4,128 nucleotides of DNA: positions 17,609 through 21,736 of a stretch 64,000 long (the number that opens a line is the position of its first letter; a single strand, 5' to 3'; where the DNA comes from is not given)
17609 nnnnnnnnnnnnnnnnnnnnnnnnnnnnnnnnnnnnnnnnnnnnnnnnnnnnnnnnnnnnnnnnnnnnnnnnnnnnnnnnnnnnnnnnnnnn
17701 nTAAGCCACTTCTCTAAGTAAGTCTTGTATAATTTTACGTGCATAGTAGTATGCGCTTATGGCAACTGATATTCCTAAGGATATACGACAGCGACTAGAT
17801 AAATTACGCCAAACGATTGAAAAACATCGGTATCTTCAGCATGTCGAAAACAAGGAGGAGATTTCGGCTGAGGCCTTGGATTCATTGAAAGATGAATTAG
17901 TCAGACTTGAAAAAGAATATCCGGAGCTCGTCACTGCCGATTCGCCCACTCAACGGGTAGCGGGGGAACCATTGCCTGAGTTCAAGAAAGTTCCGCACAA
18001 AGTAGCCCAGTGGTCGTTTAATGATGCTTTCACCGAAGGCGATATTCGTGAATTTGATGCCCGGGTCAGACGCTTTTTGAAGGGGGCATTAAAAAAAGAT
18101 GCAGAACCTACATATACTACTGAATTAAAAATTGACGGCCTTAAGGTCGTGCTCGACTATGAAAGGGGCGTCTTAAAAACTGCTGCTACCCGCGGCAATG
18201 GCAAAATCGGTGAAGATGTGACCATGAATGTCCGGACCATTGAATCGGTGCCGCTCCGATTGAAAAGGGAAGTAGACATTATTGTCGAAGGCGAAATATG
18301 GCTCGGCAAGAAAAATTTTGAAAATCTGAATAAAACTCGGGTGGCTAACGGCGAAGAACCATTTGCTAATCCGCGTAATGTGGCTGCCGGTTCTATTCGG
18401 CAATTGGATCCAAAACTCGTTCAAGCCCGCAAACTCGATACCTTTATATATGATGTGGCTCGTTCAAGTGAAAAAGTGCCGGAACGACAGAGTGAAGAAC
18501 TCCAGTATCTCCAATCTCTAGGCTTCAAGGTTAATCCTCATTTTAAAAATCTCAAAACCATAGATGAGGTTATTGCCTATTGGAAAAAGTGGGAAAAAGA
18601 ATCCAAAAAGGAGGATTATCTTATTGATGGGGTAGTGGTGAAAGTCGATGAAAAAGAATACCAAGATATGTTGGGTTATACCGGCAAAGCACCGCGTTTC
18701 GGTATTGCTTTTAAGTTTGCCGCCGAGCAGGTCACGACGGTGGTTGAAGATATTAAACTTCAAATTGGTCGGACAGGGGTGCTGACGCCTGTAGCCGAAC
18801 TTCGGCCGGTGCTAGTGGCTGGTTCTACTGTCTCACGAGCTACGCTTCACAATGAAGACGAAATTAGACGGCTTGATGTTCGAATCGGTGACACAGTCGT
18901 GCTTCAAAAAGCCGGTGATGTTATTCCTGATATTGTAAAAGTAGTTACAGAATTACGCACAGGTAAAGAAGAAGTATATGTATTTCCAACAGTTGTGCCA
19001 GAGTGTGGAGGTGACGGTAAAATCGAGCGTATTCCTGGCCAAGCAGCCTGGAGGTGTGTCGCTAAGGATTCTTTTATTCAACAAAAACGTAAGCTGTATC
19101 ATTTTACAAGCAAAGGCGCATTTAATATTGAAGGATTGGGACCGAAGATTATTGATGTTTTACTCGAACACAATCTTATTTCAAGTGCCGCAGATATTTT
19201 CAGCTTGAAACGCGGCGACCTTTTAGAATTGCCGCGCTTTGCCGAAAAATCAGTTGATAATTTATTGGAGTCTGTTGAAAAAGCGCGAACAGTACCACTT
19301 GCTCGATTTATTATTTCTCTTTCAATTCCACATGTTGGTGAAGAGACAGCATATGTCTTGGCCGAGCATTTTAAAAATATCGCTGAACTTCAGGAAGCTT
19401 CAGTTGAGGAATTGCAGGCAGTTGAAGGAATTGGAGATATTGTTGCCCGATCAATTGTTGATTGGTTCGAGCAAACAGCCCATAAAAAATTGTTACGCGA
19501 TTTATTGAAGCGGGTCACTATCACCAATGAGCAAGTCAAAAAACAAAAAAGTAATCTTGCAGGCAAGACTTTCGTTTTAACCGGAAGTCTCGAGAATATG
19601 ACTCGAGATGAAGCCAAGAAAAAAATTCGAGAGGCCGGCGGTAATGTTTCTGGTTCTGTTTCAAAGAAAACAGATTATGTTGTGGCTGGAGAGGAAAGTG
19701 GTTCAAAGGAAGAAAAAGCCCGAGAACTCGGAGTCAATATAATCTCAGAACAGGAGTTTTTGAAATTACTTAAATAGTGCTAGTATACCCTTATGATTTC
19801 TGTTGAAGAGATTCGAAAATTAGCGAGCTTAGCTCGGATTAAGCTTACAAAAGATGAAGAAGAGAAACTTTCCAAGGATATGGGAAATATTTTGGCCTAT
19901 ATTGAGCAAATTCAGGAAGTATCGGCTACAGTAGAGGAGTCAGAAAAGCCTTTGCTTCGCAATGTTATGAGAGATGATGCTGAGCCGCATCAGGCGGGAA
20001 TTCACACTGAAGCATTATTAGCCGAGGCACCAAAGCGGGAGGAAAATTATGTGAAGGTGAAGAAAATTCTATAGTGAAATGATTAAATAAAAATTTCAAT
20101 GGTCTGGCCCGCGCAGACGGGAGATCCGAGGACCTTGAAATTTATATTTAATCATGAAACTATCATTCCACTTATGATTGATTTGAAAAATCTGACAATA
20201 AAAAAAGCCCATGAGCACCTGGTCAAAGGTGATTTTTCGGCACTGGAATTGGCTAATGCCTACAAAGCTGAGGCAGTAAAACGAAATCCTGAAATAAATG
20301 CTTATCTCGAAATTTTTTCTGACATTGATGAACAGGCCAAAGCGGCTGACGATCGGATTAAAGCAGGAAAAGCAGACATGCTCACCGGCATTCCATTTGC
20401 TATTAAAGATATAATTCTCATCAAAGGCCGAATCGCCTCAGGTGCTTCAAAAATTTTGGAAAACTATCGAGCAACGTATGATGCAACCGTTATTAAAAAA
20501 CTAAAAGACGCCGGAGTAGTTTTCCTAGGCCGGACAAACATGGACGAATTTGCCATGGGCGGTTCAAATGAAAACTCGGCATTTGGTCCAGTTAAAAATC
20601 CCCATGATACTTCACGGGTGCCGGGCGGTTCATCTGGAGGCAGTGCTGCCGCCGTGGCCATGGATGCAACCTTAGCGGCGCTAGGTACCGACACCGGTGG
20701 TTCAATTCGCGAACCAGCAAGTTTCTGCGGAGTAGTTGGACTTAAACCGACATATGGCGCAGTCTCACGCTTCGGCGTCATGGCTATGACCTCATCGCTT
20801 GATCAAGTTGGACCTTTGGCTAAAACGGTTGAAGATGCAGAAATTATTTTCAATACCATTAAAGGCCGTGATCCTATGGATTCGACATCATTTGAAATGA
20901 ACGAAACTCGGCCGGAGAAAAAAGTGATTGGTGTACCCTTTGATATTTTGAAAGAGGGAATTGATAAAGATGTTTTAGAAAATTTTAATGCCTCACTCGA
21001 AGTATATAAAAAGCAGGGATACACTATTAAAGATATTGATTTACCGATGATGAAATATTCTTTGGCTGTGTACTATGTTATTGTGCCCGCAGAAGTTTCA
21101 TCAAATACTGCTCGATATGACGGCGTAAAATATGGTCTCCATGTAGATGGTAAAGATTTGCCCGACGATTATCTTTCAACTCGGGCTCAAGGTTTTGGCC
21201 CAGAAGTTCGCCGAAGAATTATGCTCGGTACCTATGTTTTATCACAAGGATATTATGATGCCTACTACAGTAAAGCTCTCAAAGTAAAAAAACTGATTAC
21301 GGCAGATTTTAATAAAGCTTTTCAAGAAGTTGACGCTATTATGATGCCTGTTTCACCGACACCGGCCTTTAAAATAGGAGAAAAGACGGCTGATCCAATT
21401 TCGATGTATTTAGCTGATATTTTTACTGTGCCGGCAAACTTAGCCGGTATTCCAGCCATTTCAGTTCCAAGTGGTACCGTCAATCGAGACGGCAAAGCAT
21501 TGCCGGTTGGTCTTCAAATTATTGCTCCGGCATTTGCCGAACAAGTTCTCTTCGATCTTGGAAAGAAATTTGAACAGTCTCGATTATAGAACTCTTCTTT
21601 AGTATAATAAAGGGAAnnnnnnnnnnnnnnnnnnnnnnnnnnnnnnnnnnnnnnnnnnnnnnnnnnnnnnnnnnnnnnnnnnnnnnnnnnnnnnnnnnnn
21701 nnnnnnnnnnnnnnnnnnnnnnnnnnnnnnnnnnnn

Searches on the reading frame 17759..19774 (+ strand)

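Call 100: search_protein_families(library=pfam, proteins=[window:17759-19774:+], max_evalue=0.00001)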
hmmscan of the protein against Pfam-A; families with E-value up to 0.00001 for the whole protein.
window:17759-19774:+ (672 aa): 7 families
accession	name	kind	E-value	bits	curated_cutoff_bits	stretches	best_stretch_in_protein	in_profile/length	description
PF01653.23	DNA_ligase_aden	-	2.3e-83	280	27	1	74-323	3-253/253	NAD-dependent DNA ligase adenylation domain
PF03120.22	DNA_ligase_OB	-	4.9e-35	119.7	32.9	1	326-403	1-78/79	NAD-dependent DNA ligase OB-fold domain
PF12826.13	HHH_2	-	5.7e-23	81.3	27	1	516-578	1-63/64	Helix-hairpin-helix motif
PF00533.33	BRCT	-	1e-16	61.3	21.3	1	599-670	5-77/78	BRCA1 C Terminus (BRCT) domain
PF14520.12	HHH_5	-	1.4e-16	61.1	27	1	521-568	5-53/57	Helix-hairpin-helix domain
PF12738.14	PTCB-BRCT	-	1.2e-07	32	22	1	611-663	8-60/63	twin BRCT domain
PF00633.29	HHH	-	2.4e-07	30.7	24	0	544-568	5-29/30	Helix-hairpin-helix motif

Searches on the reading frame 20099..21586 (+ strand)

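Call 100: search_protein_families(library=pfam, proteins=[window:20099-21586:+], max_evalue=0.00001)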
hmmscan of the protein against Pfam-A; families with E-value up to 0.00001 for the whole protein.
window:20099-21586:+ (496 aa): 1 family
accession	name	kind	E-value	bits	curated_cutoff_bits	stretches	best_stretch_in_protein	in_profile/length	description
PF01425.27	Amidase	-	1.7e-139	466.2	27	1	50-484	1-444/445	Amidase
